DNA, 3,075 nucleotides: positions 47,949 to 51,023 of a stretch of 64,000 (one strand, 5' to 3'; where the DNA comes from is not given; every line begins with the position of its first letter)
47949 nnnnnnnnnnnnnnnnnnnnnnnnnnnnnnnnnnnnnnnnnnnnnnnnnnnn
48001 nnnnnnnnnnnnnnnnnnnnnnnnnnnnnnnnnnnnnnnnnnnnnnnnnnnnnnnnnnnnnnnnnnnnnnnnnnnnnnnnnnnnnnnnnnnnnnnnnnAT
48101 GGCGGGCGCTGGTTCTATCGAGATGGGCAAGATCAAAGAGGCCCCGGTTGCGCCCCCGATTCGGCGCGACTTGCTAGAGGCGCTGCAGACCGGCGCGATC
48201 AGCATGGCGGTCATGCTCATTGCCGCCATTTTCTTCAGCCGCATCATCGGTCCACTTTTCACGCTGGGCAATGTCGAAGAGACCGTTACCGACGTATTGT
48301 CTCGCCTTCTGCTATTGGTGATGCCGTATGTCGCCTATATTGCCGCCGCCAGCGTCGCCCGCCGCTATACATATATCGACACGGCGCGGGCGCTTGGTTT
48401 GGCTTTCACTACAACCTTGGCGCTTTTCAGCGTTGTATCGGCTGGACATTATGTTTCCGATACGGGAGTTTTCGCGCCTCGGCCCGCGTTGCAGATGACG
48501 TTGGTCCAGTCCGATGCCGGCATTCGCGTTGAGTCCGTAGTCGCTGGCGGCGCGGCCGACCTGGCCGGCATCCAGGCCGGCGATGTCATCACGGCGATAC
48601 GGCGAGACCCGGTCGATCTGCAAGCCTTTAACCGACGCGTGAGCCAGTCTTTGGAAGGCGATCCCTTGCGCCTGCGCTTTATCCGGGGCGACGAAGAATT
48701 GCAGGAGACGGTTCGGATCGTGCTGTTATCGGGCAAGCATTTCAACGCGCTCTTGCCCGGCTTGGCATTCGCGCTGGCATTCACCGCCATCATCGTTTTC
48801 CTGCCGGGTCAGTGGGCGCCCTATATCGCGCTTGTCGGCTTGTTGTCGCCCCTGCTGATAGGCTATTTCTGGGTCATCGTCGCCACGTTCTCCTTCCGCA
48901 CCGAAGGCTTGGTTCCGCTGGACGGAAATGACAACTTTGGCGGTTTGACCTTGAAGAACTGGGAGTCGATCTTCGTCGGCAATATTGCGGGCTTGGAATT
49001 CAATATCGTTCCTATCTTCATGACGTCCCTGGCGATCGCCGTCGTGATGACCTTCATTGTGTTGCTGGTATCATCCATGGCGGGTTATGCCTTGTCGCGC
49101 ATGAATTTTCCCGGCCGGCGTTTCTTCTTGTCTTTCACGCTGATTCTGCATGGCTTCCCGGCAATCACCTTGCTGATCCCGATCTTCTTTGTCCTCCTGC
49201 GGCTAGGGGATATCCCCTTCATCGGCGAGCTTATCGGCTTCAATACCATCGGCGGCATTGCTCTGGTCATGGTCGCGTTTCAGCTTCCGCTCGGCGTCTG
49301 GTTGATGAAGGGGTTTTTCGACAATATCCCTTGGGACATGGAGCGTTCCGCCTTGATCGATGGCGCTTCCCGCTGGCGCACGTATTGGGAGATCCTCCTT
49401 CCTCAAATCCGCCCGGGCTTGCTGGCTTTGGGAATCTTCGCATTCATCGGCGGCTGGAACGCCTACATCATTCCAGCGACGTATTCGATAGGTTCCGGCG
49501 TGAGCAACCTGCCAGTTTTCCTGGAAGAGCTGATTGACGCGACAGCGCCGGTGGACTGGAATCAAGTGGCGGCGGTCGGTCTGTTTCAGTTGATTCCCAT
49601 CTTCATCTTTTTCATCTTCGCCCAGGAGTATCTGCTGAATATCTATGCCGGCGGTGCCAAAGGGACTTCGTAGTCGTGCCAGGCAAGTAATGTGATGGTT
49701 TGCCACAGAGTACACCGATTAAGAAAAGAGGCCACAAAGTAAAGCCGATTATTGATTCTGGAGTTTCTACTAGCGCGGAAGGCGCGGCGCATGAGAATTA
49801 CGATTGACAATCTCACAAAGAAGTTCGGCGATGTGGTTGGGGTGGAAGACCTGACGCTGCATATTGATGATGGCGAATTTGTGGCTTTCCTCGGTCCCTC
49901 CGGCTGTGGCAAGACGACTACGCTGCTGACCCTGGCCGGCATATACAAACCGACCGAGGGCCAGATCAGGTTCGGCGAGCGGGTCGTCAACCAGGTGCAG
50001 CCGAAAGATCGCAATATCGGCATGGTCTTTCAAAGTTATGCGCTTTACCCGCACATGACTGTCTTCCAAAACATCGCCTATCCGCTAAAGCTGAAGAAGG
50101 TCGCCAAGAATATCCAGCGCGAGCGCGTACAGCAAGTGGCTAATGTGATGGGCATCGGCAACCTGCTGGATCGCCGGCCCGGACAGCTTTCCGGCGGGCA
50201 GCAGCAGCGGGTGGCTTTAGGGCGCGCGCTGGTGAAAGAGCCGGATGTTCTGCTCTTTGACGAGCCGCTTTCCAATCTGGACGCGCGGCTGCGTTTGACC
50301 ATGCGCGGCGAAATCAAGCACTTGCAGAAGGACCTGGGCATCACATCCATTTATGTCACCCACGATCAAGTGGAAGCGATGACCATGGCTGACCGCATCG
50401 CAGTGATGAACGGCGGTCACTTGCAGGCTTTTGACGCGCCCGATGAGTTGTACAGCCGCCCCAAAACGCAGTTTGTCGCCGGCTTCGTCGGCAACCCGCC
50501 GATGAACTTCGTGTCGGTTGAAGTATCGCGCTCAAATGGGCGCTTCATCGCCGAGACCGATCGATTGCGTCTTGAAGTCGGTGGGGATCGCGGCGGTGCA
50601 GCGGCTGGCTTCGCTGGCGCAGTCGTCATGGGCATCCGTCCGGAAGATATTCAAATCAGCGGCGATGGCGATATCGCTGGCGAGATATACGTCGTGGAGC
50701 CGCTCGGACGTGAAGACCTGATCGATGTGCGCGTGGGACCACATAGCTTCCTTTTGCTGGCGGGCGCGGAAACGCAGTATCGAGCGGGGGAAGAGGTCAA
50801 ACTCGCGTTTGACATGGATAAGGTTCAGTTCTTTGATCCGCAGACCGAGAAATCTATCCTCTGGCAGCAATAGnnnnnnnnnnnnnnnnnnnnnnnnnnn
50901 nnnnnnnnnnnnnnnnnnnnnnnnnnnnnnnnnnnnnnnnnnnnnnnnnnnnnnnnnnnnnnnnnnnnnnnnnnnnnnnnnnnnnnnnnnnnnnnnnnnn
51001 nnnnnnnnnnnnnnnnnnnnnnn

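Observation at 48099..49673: ABC importer permease with a PDZ domain and four extra TM helices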

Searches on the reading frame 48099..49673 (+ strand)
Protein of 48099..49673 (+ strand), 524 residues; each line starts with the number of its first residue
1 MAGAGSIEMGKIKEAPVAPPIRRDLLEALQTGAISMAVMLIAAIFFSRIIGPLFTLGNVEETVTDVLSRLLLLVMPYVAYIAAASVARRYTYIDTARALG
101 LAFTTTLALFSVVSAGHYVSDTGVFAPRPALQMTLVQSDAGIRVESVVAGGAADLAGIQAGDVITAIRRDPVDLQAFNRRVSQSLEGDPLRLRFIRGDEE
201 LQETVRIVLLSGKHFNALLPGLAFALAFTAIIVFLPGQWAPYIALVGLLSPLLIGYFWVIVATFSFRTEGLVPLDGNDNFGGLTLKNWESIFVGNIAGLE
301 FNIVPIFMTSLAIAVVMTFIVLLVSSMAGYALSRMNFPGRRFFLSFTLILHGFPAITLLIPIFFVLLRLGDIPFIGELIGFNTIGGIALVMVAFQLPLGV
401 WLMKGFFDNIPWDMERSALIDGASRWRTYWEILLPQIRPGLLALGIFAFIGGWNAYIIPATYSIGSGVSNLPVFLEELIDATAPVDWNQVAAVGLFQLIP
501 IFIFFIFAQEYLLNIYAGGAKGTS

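Call 3: search_protein_families(library=pfam, proteins=[window:48099-49673:+], max_evalue=0.1)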
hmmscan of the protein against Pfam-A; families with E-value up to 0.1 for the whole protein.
window:48099-49673:+ (524 aa): 4 families
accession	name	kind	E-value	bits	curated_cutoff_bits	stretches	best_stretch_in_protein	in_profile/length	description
PF00528.27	BPD_transp_1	-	7.2e-15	55.6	26.4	1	325-511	5-177/184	Binding-protein-dependent transport system inner membrane component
PF13180.12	PDZ_2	-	1.1e-07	32.5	27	1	133-205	5-78/80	PDZ domain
PF17820.7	PDZ_6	-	1.8e-06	28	27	1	144-167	2-25/54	PDZ domain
PF00595.29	PDZ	-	1.3e-05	25.9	23.2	1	139-171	24-56/81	PDZ domain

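Call 4: search_protein_families(library=ncbifam, proteins=[window:48099-49673:+], max_evalue=0.1)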
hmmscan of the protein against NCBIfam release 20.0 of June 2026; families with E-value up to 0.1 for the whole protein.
window:48099-49673:+ (524 aa): 26 families (the best 25 are shown)
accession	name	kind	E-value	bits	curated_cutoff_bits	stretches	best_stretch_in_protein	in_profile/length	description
NF008231.0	PRK10998.1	equivalog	7.3e-28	98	261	1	266-522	44-296/296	maltose ABC transporter permease MalG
NF040932.1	ABC_arch_GlcU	equivalog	6.2e-20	72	340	1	305-512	60-261/272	glucose ABC transporter permease GlcU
NF008210.0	PRK10973.1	equivalog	1.1e-14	54.8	297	1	281-511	51-271/281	sn-glycerol-3-phosphate ABC transporter permease UgpE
TIGR02141.1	modB_ABC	equivalog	7e-10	38.9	182.6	1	310-449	3-145/208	molybdate ABC transporter permease subunit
TIGR00969.1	3a0106s02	subfamily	4.5e-09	36.2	240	1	305-482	57-243/272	sulfate ABC transporter permease subunit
TIGR01581.1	Mo_ABC_porter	hypoth_equivalog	1.2e-07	31.5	210.3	1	308-461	24-183/225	ABC transporter permease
TIGR02139.1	permease_CysT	equivalog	4.2e-07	29.8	246.1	1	303-457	48-208/265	sulfate ABC transporter permease subunit CysT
TIGR02037.1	degP_htrA_DO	subfamily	5e-07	29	416.2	1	136-207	255-327/434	Do family serine endopeptidase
TIGR03262.1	PhnU2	equivalog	1e-06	27.7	593.25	1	302-507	51-252/546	putative 2-aminoethylphosphonate ABC transporter permease subunit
NF006939.0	PRK09421.1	equivalog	1.1e-06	28.3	262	1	305-450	10-159/230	molybdate ABC transporter permease subunit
NF007047.0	PRK09500.1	equivalog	3.6e-06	26.8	326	1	302-493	55-236/257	spermidine/putrescine ABC transporter permease PotC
TIGR02140.1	permease_CysW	equivalog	5.8e-06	26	329.1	1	310-443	48-188/261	sulfate ABC transporter permease subunit CysW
NF040839.1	tungstate_WtpB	equivalog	6.9e-06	25.9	340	1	303-485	42-229/251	tungstate ABC transporter permease WtpB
NF038017.1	ABC_perm1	subfamily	1.5e-05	25.1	100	1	310-449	1-136/184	ABC transporter permease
NF041521.1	HhoA_HhoB_HtrA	equivalog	1.7e-05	24.3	450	1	135-207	258-331/335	HhoA/HhoB/HtrA family serine endopeptidase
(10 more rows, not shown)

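Call 6: find_homologous_proteins(query=window:48099-49673:+)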
Query window:48099-49673:+ (524 aa): 1226 proteins with E <= 0.001 among 8000 candidates; the best 120 are listed.
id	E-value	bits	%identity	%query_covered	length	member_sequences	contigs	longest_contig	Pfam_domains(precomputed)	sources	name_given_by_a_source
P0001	0.0e+0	1130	100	100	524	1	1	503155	PF17820.8,PF00595.30,PF13180.13,PF00528.28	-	-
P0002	1.2e-278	943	84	98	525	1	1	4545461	PF13180.13,PF00528.28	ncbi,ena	-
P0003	1.6e-278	943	84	98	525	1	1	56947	PF13180.13,PF00528.28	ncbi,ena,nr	ncbi:MAG: ABC transporter permease subunit [Chloroflexota bacterium]|nr:ABC transporter permease sub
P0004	4.4e-278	942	84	98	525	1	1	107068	PF13180.13,PF00528.28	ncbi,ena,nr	ncbi:MAG: ABC transporter permease subunit [Chloroflexota bacterium]|nr:ABC transporter permease sub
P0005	2.9e-277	939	84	98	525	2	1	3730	PF13180.13,PF00528.28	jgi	-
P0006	5.0e-276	935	84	98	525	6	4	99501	PF17820.8,PF13180.13,PF00528.28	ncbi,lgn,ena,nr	ncbi:MAG: ABC transporter permease subunit [Chloroflexi bacterium]|nr:ABC transporter permease subun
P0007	9.6e-276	934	84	98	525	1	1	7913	PF13180.13,PF00528.28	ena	-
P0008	9.7e-275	931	82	100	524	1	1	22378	PF00528.28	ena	-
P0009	1.4e-274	930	84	98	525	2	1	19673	PF13180.13,PF00528.28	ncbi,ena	-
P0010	1.8e-274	930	82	98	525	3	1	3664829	PF13180.13,PF00528.28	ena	-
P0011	2.5e-273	926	80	100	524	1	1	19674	PF00528.28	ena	-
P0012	9.6e-273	924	81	99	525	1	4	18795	PF13180.13,PF00528.28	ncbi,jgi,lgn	-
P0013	1.5e-272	923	82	99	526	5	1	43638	PF17820.8,PF13180.13,PF00528.28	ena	-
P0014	4.0e-272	922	83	98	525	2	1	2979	PF00528.28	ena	-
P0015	4.5e-272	922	81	100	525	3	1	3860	PF13180.13,PF00528.28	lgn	-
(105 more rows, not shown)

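Call 21: predict_structure(alignment_id=A2)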
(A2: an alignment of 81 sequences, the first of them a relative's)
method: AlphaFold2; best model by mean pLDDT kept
length: 524 residues; sequences in the alignment: 81
mean_pLDDT: 67.2   pTM: 0.47
mean pLDDT of the five models: 67.2, 67.0, 66.4, 62.5, 57.5
residues with pLDDT >= 90: 113; 70-90: 124; 50-70: 152; < 50: 135
segments of 3 or more residues with pLDDT < 50: 1-16, 266-274, 281-303, 346-357, 403-411, 413-418, 457-493, 510-524
pLDDT, mean of each block of 10 residues (from residue 1): 36 50 91 93 88 71 77 92 90 89 95 91 85 90 92 90 91 90 87 92 90 84 92 82 81 72 50 51 47 42 51 61 54 52 47 44 63 69 61 56 48 49 57 56 52 48 38 38 40 52 53 45 35
secondary structure, 60 per line:
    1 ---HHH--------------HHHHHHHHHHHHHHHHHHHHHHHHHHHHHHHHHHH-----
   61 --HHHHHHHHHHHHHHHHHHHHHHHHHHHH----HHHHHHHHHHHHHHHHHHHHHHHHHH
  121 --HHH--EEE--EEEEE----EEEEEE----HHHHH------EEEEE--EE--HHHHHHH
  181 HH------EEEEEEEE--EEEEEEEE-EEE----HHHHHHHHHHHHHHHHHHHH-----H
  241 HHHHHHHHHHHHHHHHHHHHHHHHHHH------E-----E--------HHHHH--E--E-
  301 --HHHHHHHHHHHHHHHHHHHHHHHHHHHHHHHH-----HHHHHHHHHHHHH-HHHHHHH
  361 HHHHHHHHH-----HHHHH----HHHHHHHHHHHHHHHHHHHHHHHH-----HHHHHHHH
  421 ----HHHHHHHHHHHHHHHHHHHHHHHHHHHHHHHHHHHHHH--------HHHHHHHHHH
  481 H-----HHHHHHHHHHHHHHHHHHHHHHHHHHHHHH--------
elements in order: H21-55 H63-90 H95-120 E128-130 E133-137 E142-147 H152-156 E163-167 H174-182 E189-196 E199-206 E208-210 H215-234 H240-267 H289-293 H303-334 H340-352 H354-369 H375-379 H384-407 H413-420 H425-462 H471-481 H487-516

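Call 26: fold_search(model_id=the predicted structure, library=pdb)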
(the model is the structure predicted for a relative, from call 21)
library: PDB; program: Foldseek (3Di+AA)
matches with E <= 10: 496; with E <= 0.001: 67
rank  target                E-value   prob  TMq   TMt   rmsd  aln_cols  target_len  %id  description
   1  9bcr_I                2.5e-05  1.00  0.21  0.34  12.1       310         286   24  Cryo-EM structure of a bacterial prototype ATP-binding cassette transporter MalFGK2. (released 2025-04-30)
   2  3puv_G                2.6e-05  1.00  0.24  0.37  11.5       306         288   24  Crystal Structure of an outward-facing MBP-Maltose transporter complex bound to ADP-VO4 (released 2011-08-10)
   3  4ki0_G                2.6e-05  1.00  0.24  0.37  11.6       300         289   23  Crystal structure of the maltose-binding protein/maltose transporter complex in an outward-facing conformation bound t (released 2013-10-23)
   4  7cae_B                3.2e-05  1.00  0.22  0.37  11.7       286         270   25  Mycobacterium smegmatis LpqY-SugABC complex in the resting state (released 2020-12-02)
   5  8ja7_B                3.8e-05  1.00  0.21  0.35  12.3       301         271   25  Cryo-EM structure of Mycobacterium tuberculosis LpqY-SugABC in complex with trehalose (released 2023-09-27)
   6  3gdv_C                7.3e-05  1.00  0.17  0.28   4.9       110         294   21  Crystal structure of DegS H198P/D320A mutant modified by DFP and in complex with YQF peptide (released 2009-03-31)
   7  6ew9_C                1.2e-04  1.00  0.17  0.29   4.5       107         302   22  CRYSTAL STRUCTURE OF DEGS STRESS SENSOR PROTEASE IN COMPLEX WITH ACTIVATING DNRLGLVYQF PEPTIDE (released 2018-04-25)
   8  3stj_A                1.4e-04  1.00  0.16  0.27   1.5        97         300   22  Crystal structure of the protease + PDZ1 domain of DegQ from Escherichia coli (released 2011-07-27)
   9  5t69                  1.7e-04  1.00  0.16  0.28   1.2       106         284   26  The HhoA protease from Synechocystis sp. PCC 6803, active site mutant (released 2017-01-25)
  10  7w24                  1.7e-04  1.00  0.16  0.28   3.6        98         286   26  Structure of the M. tuberculosis HtrA N383A mutant (released 2022-11-23)
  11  3gdu_C                1.8e-04  1.00  0.17  0.29   5.0       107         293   22  Crystal structure of DegS H198P/D320A mutant modified by DFP and in complex with YRF peptide (released 2009-03-31)
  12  7caf_B                1.8e-04  1.00  0.23  0.37  11.8       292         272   25  Mycobacterium smegmatis LpqY-SugABC complex in the pre-translocation state (released 2020-12-02)
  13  2z9i_A                1.9e-04  1.00  0.17  0.30   3.4        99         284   24  Crystal structure of RV0983 from Mycobacterium tuberculosis- Proteolytically active form (released 2008-06-10)
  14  5zvj                  2.0e-04  1.00  0.17  0.28   5.3       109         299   24  Crystal structure of HtrA1 from Mycobacterium tuberculosis (released 2018-09-05)
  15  8k2y_A                2.0e-04  1.00  0.16  0.28   4.6       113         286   22  Crystal structure of MucD (released 2023-11-29)
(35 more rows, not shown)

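Call 39: search_solved_structures(query=window:48099-49673:+, max_evalue=0.01)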
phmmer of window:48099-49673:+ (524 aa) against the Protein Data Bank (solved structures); distinct sequences matched with E-value up to 0.01: 17.
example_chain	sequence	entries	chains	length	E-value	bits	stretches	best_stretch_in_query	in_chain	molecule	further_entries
8ja7_B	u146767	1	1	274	1e-26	97.4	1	248-522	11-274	Trehalose transport system permease protein SugB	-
7cad_B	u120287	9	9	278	2.8e-24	89.3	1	253-522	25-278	ABC transporter, permease protein SugB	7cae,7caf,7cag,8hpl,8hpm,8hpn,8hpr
2r6g_G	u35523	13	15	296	2.1e-22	83.2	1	260-522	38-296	Maltose transport system permease protein malG | Maltose transporter subunit; membrane component of ABC superfamily | Binding-protein-dependent transport system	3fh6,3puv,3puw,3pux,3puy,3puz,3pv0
9bcr_I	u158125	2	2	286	4.8e-20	75.4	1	301-514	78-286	Maltose/maltodextrin transport system permease protein MalG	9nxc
4a8a_A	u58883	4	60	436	1e-07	34.7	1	137-206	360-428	PERIPLASMIC PH-DEPENDENT SERINE ENDOPROTEASE DEGQ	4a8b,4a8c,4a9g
8kic_D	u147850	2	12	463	2.3e-07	33.5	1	137-206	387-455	peptidase Do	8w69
4tqu_N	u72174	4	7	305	8.3e-06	28.4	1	316-478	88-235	AlgM2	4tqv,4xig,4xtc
3otp_A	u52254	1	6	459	0.00014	24.4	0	136-202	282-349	Protease do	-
3mh4_A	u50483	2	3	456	0.00033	23.2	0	136-202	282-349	Protease do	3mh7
3mh5_A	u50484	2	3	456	0.00033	23.1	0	136-202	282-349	Protease do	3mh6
6jjk_A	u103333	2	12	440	0.00038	22.9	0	136-202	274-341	Periplasmic serine endoprotease DegP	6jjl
1ky9_A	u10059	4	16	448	0.00041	22.9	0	136-202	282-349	PROTEASE DO | Periplasmic serine endoprotease DegP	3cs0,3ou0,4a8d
2zle_A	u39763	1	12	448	0.00041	22.8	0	136-202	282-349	Protease do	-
6jjo_A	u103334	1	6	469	0.00047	22.6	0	136-202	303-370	Periplasmic serine endoprotease DegP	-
5b6l_A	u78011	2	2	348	0.0016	20.9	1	139-209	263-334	Putative serine protease HhoA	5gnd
5t69_A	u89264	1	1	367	0.0019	20.6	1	139-208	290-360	Putative serine protease HhoA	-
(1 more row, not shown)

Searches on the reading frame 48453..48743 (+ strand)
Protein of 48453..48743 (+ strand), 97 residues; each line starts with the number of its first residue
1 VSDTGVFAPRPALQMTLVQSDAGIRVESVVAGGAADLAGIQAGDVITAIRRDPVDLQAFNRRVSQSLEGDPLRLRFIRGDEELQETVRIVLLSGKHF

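Call 44: search_protein_families(library=pfam, proteins=[window:48453-48743:+], max_evalue=10)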
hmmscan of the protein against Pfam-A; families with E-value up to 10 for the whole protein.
window:48453-48743:+ (97 aa): 3 families
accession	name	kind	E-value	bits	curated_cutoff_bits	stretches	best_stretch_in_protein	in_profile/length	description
PF13180.12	PDZ_2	-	3.6e-09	37.2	27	1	14-87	4-78/80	PDZ domain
PF17820.7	PDZ_6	-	7.6e-07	29.2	27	1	26-49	2-25/54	PDZ domain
PF00595.29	PDZ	-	9.5e-07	29.5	23.2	1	20-54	20-57/81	PDZ domain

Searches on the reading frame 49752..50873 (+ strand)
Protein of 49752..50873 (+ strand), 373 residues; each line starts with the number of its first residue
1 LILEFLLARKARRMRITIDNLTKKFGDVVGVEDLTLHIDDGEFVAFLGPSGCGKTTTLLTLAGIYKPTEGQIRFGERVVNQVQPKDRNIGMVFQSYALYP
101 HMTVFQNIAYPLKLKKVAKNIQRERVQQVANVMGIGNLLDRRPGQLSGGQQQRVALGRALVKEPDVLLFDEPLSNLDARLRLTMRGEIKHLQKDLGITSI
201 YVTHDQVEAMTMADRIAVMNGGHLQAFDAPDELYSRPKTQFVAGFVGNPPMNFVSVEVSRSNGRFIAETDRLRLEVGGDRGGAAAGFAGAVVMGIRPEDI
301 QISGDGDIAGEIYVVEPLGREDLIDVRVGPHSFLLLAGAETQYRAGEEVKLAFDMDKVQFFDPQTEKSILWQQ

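Call 3: search_protein_families(library=pfam, proteins=[window:49752-50873:+], max_evalue=0.1)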
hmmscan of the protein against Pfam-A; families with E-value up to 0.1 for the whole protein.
window:49752-50873:+ (373 aa): 10 families
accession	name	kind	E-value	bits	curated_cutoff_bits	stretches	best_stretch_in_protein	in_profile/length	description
PF00005.33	ABC_tran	-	1.7e-35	123.1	25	1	32-173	2-136/137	ABC transporter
PF17912.7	OB_MalK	-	4.7e-10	40.6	27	1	247-300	1-53/53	MalK OB fold domain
PF08402.16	TOBE_2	-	5.1e-08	33.4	21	1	294-361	2-76/76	TOBE domain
PF03459.23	TOBE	-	0.0015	19.2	22.3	1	303-358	2-62/64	TOBE domain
PF13304.12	AAA_21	-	0.0069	16.9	27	0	141-206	233-300/304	AAA domain, putative AbiEii toxin, Type IV TA system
PF13481.12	AAA_25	-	0.0087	16.1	27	1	37-62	29-54/195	AAA domain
PF03215.21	Rad17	-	0.0089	16.4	23.8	1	46-122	50-130/186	Rad17 P-loop domain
PF17850.7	CysA_C_terminal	-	0.041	14.9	29.7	0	263-302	10-43/43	CysA C-terminal regulatory domain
PF13521.12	AAA_28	-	0.045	14.4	27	0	44-64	2-22/164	AAA domain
PF20703.3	nSTAND1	-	0.098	12.7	27.1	0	31-94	23-86/379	Novel STAND NTPase 1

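Call 4: search_protein_families(library=ncbifam, proteins=[window:49752-50873:+], max_evalue=0.1)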
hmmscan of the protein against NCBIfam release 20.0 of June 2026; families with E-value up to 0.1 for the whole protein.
window:49752-50873:+ (373 aa): 192 families (the best 25 are shown)
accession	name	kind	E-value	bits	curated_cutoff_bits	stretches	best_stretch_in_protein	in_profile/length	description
NF008653.0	PRK11650.1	subfamily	9.2e-124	413.1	432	1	15-368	3-354/357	sn-glycerol-3-phosphate ABC transporter ATP-binding protein UgpC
NF008233.0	PRK11000.1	equivalog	4.2e-106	354.9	568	1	16-332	4-322/369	maltose/maltodextrin ABC transporter ATP-binding protein MalK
TIGR03265.1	PhnT2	equivalog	3e-98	329.3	457.7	1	15-311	4-295/353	putative 2-aminoethylphosphonate ABC transporter ATP-binding protein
NF040933.2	ABC_arch_GlcV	equivalog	1.5e-97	326.7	450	1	15-361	2-357/357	glucose ABC transporter ATP-binding protein GlcV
NF006987.0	PRK09452.1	equivalog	4.6e-91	305.3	482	1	12-303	14-302/378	spermidine/putrescine ABC transporter ATP-binding protein PotA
TIGR01187.1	potA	subfamily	1.4e-90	303.7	355.6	1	47-303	2-255/325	polyamine ABC transporter ATP-binding protein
NF043075.1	MMSYN1_0197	equivalog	1.9e-87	293.4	550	1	16-358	3-336/341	spermidine/putrescine ABC transporter ATP-binding protein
NF008513.0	PRK11432.1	equivalog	4.6e-86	288.9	496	1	16-313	7-296/351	ferric ABC transporter ATP-binding protein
TIGR00968.1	3a0106s01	subfamily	7e-80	267.9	342.75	1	16-248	1-233/237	sulfate ABC transporter ATP-binding protein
NF040840.2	tungstate_WtpC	equivalog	4.3e-78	263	440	1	16-304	2-280/347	tungstate ABC transporter ATP-binding protein WtpC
NF008621.0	PRK11607.1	equivalog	2.1e-75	253.9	613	1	9-308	13-310/377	putrescine ABC transporter ATP-binding subunit PotG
TIGR03258.1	PhnT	equivalog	1.3e-74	251.4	499.15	1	16-358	9-354/359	2-aminoethylphosphonate ABC transport system ATP-binding subunit PhnT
NF008105.0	PRK10851.1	equivalog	6e-74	248.9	502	1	14-306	1-286/362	sulfate/thiosulfate ABC transporter ATP-binding protein CysA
TIGR01186.1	proV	subfamily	4.1e-63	213.7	326.6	1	23-252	1-236/363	betaine/proline/choline family ABC transporter ATP-binding protein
TIGR03415.1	ABC_choXWV_ATP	equivalog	2.2e-52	178.3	483.75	1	19-256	28-273/382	choline ABC transporter ATP-binding protein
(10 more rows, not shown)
